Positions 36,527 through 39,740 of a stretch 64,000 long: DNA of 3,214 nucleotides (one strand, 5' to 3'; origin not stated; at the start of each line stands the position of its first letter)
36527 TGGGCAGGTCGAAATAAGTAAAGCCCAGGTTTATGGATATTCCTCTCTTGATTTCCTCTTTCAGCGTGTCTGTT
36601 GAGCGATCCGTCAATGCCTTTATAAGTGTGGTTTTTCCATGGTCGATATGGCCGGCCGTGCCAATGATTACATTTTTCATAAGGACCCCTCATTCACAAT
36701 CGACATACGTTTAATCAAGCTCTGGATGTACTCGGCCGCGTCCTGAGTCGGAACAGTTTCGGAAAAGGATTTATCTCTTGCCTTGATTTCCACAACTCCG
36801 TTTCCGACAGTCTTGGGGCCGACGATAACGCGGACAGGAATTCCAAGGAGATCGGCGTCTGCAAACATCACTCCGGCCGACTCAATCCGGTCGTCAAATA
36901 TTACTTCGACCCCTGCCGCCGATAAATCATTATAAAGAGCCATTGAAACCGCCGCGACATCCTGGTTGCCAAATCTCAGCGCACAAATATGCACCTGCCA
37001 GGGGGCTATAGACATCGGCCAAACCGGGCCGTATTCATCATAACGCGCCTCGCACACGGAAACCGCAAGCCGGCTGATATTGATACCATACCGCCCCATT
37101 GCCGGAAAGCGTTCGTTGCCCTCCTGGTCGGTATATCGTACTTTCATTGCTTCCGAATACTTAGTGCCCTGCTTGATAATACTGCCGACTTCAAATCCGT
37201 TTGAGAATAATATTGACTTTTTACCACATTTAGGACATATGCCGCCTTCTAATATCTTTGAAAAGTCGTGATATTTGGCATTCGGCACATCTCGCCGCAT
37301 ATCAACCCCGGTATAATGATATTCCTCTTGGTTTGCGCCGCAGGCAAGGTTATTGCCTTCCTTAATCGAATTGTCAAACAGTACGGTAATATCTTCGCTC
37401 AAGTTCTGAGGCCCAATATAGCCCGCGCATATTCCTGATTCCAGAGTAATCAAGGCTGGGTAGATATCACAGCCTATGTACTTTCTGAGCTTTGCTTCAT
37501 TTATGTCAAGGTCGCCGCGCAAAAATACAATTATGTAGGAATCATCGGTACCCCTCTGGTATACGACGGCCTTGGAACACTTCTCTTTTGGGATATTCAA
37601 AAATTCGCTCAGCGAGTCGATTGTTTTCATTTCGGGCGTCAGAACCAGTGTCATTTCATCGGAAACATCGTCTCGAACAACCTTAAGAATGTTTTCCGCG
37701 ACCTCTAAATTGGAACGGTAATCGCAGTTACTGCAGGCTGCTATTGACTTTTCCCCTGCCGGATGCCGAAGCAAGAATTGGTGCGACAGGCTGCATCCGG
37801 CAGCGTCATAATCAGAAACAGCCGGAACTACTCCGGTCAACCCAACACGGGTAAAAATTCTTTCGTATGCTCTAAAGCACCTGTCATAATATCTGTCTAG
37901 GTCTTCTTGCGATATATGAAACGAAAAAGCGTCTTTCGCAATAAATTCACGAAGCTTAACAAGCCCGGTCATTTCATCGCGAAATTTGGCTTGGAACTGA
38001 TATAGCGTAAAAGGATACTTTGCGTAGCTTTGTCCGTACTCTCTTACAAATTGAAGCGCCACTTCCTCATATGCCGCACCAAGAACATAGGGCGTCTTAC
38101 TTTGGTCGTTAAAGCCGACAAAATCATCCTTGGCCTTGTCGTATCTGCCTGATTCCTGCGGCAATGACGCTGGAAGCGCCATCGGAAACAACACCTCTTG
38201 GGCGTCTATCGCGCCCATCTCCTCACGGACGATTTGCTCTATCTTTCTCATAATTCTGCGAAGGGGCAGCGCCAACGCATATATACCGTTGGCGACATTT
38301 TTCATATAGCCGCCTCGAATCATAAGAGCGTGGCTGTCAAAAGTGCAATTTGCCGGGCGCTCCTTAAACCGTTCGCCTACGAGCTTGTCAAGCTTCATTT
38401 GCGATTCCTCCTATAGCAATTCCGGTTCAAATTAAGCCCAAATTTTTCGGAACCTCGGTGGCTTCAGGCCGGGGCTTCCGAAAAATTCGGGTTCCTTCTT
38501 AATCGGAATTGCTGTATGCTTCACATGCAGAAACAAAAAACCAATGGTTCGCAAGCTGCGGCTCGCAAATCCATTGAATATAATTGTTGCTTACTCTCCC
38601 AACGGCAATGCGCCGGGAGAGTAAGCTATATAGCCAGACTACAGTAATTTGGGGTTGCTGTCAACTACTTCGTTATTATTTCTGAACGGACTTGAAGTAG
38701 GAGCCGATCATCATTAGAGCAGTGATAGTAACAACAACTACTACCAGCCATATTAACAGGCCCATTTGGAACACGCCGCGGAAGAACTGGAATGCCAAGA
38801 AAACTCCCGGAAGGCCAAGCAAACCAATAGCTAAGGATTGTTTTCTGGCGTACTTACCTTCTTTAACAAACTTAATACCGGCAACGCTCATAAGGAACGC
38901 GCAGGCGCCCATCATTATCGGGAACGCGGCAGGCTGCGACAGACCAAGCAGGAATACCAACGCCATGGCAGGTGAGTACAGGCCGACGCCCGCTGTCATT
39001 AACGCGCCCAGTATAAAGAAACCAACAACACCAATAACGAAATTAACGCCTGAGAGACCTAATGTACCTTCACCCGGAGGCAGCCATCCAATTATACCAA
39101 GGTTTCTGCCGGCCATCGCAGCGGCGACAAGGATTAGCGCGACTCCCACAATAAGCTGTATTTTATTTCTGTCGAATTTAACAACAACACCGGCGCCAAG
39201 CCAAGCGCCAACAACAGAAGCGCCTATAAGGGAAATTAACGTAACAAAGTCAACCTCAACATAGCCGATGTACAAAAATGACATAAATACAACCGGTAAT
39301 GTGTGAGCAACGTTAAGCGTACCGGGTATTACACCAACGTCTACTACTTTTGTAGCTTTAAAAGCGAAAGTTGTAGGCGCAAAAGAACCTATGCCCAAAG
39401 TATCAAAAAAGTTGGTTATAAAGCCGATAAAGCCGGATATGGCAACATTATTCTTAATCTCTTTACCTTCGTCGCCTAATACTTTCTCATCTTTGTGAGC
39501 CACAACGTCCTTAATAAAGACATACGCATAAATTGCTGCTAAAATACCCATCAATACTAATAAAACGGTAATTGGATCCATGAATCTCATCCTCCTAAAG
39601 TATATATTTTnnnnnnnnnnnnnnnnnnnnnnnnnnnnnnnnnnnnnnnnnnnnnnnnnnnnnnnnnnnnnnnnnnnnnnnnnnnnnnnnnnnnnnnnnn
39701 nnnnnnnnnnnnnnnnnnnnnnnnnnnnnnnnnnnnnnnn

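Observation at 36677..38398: Degenerate full-length bacterial-type ProRS paralogue embedded between the prd operon and selB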

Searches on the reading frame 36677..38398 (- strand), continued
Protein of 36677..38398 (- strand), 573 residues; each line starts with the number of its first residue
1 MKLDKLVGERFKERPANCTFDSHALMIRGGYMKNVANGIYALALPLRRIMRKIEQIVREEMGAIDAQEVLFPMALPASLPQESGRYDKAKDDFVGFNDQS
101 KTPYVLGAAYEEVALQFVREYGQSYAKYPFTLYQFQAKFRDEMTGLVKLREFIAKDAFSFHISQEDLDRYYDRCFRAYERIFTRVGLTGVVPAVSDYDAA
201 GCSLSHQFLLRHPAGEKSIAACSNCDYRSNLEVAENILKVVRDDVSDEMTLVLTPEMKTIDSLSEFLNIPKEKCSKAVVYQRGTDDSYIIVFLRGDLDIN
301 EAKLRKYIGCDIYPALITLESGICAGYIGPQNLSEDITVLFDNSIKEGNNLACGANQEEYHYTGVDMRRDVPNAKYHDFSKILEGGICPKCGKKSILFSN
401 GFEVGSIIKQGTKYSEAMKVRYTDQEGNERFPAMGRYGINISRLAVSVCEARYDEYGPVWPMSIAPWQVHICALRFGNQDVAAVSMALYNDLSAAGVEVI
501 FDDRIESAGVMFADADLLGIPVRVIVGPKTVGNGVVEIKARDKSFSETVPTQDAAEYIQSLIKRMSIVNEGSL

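Call 68: find_encoding_contigs(protein=P0008, flank=10000, max_places=2)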
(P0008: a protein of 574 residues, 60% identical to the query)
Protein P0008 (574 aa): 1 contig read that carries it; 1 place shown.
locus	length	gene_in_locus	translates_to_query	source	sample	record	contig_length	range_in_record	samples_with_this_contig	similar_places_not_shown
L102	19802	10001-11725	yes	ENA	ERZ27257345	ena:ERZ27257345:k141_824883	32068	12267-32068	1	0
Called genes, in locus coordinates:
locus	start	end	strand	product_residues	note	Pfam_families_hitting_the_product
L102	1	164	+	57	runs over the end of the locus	PF01165:Ribosomal_S21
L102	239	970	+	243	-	PF00106:adh_short, PF08659:KR, PF13561:adh_short_C2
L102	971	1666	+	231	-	PF01259:SAICAR_synt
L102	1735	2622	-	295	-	PF19677:DUF6179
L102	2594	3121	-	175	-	PF19848:DUF6323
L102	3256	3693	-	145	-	-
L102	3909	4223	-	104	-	-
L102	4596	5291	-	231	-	PF00687:Ribosomal_L1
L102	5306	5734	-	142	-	PF03946:Ribosomal_L11_N, PF00298:Ribosomal_L11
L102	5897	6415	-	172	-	PF02357:NusG, PF00467:KOW (weak)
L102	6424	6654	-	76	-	PF00584:SecE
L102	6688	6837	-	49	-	PF00471:Ribosomal_L33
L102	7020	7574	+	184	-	PF02659:Mntp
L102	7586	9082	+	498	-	PF01336:tRNA_anti-codon, PF00152:tRNA-synt_2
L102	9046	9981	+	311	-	PF01370:Epimerase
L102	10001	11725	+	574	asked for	PF00587:tRNA-synt_2b, PF04073:tRNA_edit, PF03129:HGTP_anticodon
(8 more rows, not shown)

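Call 75: predict_structure(alignment_id=A2)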
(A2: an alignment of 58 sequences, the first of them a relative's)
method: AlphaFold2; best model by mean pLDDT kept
length: 573 residues; sequences in the alignment: 58
mean_pLDDT: 78.5   pTM: 0.76
mean pLDDT of the five models: 78.5, 76.8, 76.2, 73.5, 71.5
residues with pLDDT >= 90: 215; 70-90: 208; 50-70: 76; < 50: 74
segments of 3 or more residues with pLDDT < 50: 1-42, 124-126, 136-152, 198-201, 568-573
pLDDT, mean of each block of 10 residues (from residue 1): 38 36 39 37 65 88 79 62 58 59 60 72 58 54 37 68 87 92 89 69 76 84 91 83 91 94 95 94 93 93 87 88 90 90 94 95 95 91 90 93 87 82 82 86 78 77 89 89 95 92 65 69 91 93 91 96 73 28
secondary structure, 60 per line:
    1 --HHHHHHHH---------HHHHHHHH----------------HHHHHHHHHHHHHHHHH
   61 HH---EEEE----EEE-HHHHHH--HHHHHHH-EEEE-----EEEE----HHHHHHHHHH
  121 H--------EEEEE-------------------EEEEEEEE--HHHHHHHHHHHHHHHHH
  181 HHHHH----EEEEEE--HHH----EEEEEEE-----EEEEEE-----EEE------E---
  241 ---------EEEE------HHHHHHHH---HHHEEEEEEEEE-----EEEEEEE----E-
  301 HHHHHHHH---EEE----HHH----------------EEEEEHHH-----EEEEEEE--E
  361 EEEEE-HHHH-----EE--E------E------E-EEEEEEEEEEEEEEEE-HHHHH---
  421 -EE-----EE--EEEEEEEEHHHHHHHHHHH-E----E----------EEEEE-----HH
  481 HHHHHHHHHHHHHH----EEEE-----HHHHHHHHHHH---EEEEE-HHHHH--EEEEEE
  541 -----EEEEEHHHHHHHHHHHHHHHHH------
elements in order: H3-10 H20-27 H44-62 E66-69 E74-76 H78-83 H86-92 E94-97 E103-106 H111-121 E130-134 E154-161 H164-185 E190-195 E205-211 E217-222 E228-230 E250-253 H260-267 E274-282 E288-294 H301-308 E312-314 E338-342 E351-357 E360-365 H367-370 E396-411 H413-417 E433-440 H441-451 E469-473 H479-494 E499-502 H508-518 E522-526 H528-532 E535-540 E546-550 H551-567

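Call 81: fold_search(model_id=the predicted structure, library=pdb)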
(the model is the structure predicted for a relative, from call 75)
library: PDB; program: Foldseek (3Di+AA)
matches with E <= 10: 939; with E <= 0.001: 581
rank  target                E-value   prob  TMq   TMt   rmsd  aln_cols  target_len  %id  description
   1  8w9i_B                4.0e-56  1.00  0.79  0.80   5.5       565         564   36  Crystal structure of bacterial prolyl-tRNA synthetase in complex with inhibitor PAA-5 (released 2024-09-11)
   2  8w8j_B                1.2e-55  1.00  0.80  0.80   5.6       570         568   36  Crystal structure of bacterial prolyl-tRNA synthetase in complex with inhibitor PAA-19 (released 2024-09-04)
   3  8w8j_A                1.3e-55  1.00  0.81  0.81   5.3       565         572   36  Crystal structure of bacterial prolyl-tRNA synthetase in complex with inhibitor PAA-19 (released 2024-09-04)
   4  8w8l_B                3.2e-55  1.00  0.79  0.81   5.3       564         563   36  Crystal structure of bacterial prolyl-tRNA synthetase in complex with inhibitor PAA-38 (released 2024-09-04)
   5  5ucm_A                4.2e-55  1.00  0.80  0.82   5.4       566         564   36  Crystal Structure of Prolyl-tRNA Synthetase from Pseudomonas aeruginosa (released 2017-02-22)
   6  5ucm_B                4.7e-55  1.00  0.77  0.78   5.7       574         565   36  Crystal Structure of Prolyl-tRNA Synthetase from Pseudomonas aeruginosa (released 2017-02-22)
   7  5znj                  6.0e-55  1.00  0.74  0.75   7.1       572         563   36  Crystal structure of a bacterial ProRS with ligands (released 2019-05-29)
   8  2j3l_B                1.1e-54  1.00  0.80  0.80   6.3       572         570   35  Prolyl-tRNA synthetase from Enterococcus faecalis complexed with a prolyl-adenylate analogue ('5'-O-(N-(L-PROLYL)-SULF (released 2006-10-11)
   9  5znk                  3.4e-54  1.00  0.75  0.76   7.0       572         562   35  Crystal structure of a bacterial ProRS with ligands (released 2019-05-29)
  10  2j3l_A                1.6e-53  1.00  0.79  0.80   6.2       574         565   35  Prolyl-tRNA synthetase from Enterococcus faecalis complexed with a prolyl-adenylate analogue ('5'-O-(N-(L-PROLYL)-SULF (released 2006-10-11)
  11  2j3m_A                5.4e-52  1.00  0.79  0.81   5.2       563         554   34  PROLYL-TRNA SYNTHETASE FROM ENTEROCOCCUS FAECALIS COMPLEXED WITH ATP, manganese and prolinol (released 2006-10-11)
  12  2j3m_B                1.8e-51  1.00  0.79  0.81   5.2       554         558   35  PROLYL-TRNA SYNTHETASE FROM ENTEROCOCCUS FAECALIS COMPLEXED WITH ATP, manganese and prolinol (released 2006-10-11)
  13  2i4l_B                4.6e-33  1.00  0.58  0.74  12.1       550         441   28  Rhodopseudomonas palustris prolyl-tRNA synthetase (released 2006-10-24)
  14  2i4l_A                4.9e-33  1.00  0.57  0.74  11.6       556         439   27  Rhodopseudomonas palustris prolyl-tRNA synthetase (released 2006-10-24)
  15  2i4n_B                1.7e-32  1.00  0.57  0.73  11.7       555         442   28  Rhodopseudomonas palustris prolyl-tRNA synthetase in complex with CysAMS (released 2006-10-24)
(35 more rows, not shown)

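Call 91: predict_structure(alignment_id=A3)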
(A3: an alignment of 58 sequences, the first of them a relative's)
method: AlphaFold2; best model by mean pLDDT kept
length: 571 residues; sequences in the alignment: 58
mean_pLDDT: 80.3   pTM: 0.74
mean pLDDT of the five models: 80.3, 80.1, 77.6, 75.7, 73.4
residues with pLDDT >= 90: 251; 70-90: 191; 50-70: 64; < 50: 65
segments of 3 or more residues with pLDDT < 50: 1-42, 89-91, 140-154, 510-514
pLDDT, mean of each block of 10 residues (from residue 1): 36 37 35 44 61 89 87 70 57 65 68 81 86 68 42 63 92 93 92 86 71 84 94 91 88 95 95 95 92 95 91 88 87 89 94 95 96 92 93 95 90 85 89 92 80 67 67 85 92 90 70 53 83 93 85 95 89 74
secondary structure, 60 per line:
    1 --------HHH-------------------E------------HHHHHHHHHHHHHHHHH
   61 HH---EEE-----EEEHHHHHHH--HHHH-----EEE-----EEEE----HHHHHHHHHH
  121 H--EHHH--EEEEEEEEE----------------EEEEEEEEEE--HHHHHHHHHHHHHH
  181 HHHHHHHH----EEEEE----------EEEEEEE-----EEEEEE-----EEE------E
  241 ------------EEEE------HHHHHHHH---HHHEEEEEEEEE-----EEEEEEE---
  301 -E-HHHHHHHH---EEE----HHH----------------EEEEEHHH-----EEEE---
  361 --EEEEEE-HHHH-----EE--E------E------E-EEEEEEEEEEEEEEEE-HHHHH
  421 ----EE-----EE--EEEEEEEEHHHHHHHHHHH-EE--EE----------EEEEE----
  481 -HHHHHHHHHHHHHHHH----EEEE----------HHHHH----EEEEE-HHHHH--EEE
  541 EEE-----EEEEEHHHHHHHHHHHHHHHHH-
elements in order: H44-62 E66-68 E74-76 H77-83 H86-89 E95-97 E103-106 H111-121 E130-138 E155-164 H167-188 E193-197 E208-214 E220-225 E231-233 E253-256 H263-270 E277-285 E291-297 H304-311 E315-317 E341-345 E354-357 E363-368 H370-373 E399-414 H416-420 E436-443 H444-454 E472-476 H482-497 E502-505 H516-520 E525-529 H531-535 E538-543 E549-553 H554-570

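Call 93: search_protein_families(library=ncbifam, proteins=[P0004, P0002, P0003, P0005], max_evalue=1e-50)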
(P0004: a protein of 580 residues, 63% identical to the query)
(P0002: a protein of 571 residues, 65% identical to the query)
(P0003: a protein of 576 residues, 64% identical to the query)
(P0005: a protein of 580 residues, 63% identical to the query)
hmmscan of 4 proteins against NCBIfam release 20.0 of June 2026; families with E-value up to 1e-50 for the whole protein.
P0004 (580 aa): 3 families
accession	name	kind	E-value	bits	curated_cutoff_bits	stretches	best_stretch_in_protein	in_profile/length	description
NF006625.0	PRK09194.1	equivalog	1.3e-136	456.8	558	1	1-561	1-558/559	proline--tRNA ligase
TIGR00409.1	proS_fam_II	equivalog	3.2e-110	369.7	306.7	1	5-562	5-566/568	proline--tRNA ligase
NF008979.1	PRK12325.1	exception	1.9e-76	257.7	550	0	394-559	269-434/437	proline--tRNA ligase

P0002 (571 aa): 3 families
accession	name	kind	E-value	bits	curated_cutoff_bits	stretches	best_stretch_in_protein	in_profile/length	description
NF006625.0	PRK09194.1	equivalog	1.7e-190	634.6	558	1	1-561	1-558/559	proline--tRNA ligase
TIGR00409.1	proS_fam_II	equivalog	1.9e-159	532.2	306.7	1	1-562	1-566/568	proline--tRNA ligase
NF008979.1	PRK12325.1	exception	1.5e-118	396.4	550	1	1-225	1-224/437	proline--tRNA ligase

P0003 (576 aa): 3 families
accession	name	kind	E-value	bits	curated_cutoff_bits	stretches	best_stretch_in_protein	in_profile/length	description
NF006625.0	PRK09194.1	equivalog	2.3e-188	627.6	558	1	1-562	1-558/559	proline--tRNA ligase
TIGR00409.1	proS_fam_II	equivalog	2.5e-157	525.2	306.7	1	5-562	5-565/568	proline--tRNA ligase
NF008979.1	PRK12325.1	exception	8.2e-121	403.9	550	1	1-229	1-228/437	proline--tRNA ligase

P0005 (580 aa): 3 families
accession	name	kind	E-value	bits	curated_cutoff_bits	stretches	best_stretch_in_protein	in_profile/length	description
NF006625.0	PRK09194.1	equivalog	1.1e-184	615.5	558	1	1-568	1-558/559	proline--tRNA ligase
TIGR00409.1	proS_fam_II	equivalog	2.4e-156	522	306.7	1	5-567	5-564/568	proline--tRNA ligase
NF008979.1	PRK12325.1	exception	5.4e-116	388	550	1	1-230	1-229/437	proline--tRNA ligase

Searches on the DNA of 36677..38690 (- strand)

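Call 84: search_rna_families(source=window, start=38390, end=38690, threshold=evalue, max_evalue=10)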
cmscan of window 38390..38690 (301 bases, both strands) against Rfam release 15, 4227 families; matches with E-value up to 10: 4.
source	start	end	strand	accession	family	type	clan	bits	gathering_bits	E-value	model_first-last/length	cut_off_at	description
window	38581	38638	+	RF04163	mir-8364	Gene; miRNA;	-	18.5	67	0.75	1-61/61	no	mir-8364 microRNA precursor family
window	38444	38480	+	RF02695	NrsZ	Gene; sRNA;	-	10.2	76.9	1.4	98-135/236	no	Nitrogen regulated small RNA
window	38599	38690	+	RF00230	T-box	Cis-reg; leader;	-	9.2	93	8.7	1-93/219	3'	T-box leader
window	38405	38579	+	RF01946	KCNQ1OT1_1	Gene; lncRNA;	-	5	70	2.9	302-464/464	no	KCNQ1 overlapping transcript 1 conserved region 1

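Call 85: search_rna_families(source=L001, start=4070, end=4680, threshold=evalue, max_evalue=10)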
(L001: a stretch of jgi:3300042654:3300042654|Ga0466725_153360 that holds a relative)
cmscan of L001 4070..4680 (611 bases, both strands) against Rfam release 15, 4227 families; matches with E-value up to 10: 1.
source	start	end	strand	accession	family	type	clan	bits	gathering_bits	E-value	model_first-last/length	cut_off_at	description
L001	4139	4184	+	RF02286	TtnuCD9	Gene; snRNA; snoRNA; CD-box;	-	18.1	70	9.8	1-55/55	no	Tetrahymena snoRNA TtnuCD9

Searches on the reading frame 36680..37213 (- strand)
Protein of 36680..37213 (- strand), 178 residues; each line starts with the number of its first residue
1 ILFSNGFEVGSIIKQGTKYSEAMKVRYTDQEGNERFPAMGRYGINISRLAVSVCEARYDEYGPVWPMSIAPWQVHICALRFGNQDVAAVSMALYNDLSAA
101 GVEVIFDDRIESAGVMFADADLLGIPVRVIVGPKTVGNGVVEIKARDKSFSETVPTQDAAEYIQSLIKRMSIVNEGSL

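Call 89: find_homologous_proteins(query=A4, max_evalue=1e-10)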
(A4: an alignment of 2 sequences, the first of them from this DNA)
Query A4 (2 sequences) (178 aa, profile of the alignment): 666 proteins with E <= 1e-10 among 1338 candidates; the best 120 are listed.
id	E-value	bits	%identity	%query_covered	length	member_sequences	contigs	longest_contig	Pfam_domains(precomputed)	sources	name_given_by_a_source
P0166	1.8e-68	248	53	94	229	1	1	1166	PF03129.26,PF00587.31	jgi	jgi:prolyl-tRNA synthetase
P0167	1.4e-65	238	54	94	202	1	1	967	PF03129.26,PF00587.31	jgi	jgi:prolyl-tRNA synthetase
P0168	2.5e-65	237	56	94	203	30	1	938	PF03129.26,PF00587.31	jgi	-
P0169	7.3e-65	236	57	97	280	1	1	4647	PF03129.26,PF00587.31,PF04073.21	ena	-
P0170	1.3e-64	235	57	96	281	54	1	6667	PF03129.26,PF00587.31,PF04073.21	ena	-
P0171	6.3e-64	233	60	88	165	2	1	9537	PF03129.26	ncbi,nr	ncbi:MAG: His/Gly/Thr/Pro-type tRNA ligase C-terminal domain-containing protein, partial [Firmicutes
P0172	8.4e-64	232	57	96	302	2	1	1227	PF03129.26,PF00587.31,PF04073.21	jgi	jgi:prolyl-tRNA synthetase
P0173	1.0e-63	232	58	90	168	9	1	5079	PF03129.26,PF00587.31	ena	-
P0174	1.1e-63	232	56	94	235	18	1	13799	PF03129.26,PF00587.31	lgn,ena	-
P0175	1.4e-63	232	55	98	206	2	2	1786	PF03129.26,PF00587.31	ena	-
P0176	2.7e-63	231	60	92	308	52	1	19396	PF03129.26,PF00587.31,PF04073.21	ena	-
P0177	2.8e-63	231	56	96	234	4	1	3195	PF03129.26,PF00587.31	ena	-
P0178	5.9e-63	230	54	93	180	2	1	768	PF03129.26,PF00587.31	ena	-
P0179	8.3e-63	229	56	96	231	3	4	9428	PF03129.26,PF00587.31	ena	-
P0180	1.7e-62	228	54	94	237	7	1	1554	PF03129.26,PF00587.31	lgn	-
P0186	6.0e-62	226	61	80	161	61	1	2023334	PF03129.26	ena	-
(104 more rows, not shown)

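Call 92: find_encoding_contigs(protein=P0186, flank=4000, max_places=2)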
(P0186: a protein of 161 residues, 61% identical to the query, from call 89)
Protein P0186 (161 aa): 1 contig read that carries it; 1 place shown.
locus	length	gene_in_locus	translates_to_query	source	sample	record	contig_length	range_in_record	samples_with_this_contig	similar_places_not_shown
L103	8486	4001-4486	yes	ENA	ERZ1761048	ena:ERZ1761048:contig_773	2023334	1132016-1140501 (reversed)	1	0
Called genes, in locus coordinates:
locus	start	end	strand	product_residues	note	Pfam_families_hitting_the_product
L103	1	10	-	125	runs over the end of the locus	PF00474:SSF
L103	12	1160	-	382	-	PF00474:SSF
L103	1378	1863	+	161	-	PF01757:Acyl_transf_3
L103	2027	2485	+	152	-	-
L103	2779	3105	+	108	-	-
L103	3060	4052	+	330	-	PF00587:tRNA-synt_2b, PF04073:tRNA_edit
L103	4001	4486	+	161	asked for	PF03129:HGTP_anticodon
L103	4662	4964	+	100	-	PF01451:LMWPc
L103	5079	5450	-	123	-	PF05067:Mn_catalase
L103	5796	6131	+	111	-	-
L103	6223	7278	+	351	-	PF01087:GalP_UDP_transf, PF02744:GalP_UDP_tr_C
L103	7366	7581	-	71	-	-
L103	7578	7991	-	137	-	PF01554:MatE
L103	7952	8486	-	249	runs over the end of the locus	PF01554:MatE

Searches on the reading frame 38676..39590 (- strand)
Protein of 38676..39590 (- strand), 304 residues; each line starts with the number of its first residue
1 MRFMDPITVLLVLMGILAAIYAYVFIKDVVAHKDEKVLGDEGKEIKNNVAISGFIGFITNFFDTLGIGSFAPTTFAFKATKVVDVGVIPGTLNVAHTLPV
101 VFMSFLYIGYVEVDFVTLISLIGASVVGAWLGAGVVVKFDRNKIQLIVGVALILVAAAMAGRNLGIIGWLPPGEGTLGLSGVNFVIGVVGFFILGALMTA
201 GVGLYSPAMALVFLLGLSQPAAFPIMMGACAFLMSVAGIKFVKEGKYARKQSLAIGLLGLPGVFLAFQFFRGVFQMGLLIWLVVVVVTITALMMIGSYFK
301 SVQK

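Call 3: search_protein_families(library=pfam, proteins=[window:38676-39590:-], max_evalue=0.01)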
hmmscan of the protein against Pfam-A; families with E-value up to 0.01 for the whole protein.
window:38676-39590:- (304 aa): 1 family
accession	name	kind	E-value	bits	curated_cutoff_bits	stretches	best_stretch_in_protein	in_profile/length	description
PF01925.25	TauE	-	8.5e-12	45.7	32.6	1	9-159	91-237/237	Sulfite exporter TauE/SafE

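Call 4: search_protein_families(library=ncbifam, proteins=[window:38676-39590:-], max_evalue=0.001)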
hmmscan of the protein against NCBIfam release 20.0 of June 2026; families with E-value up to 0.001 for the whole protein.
window:38676-39590:- (304 aa): 0 families
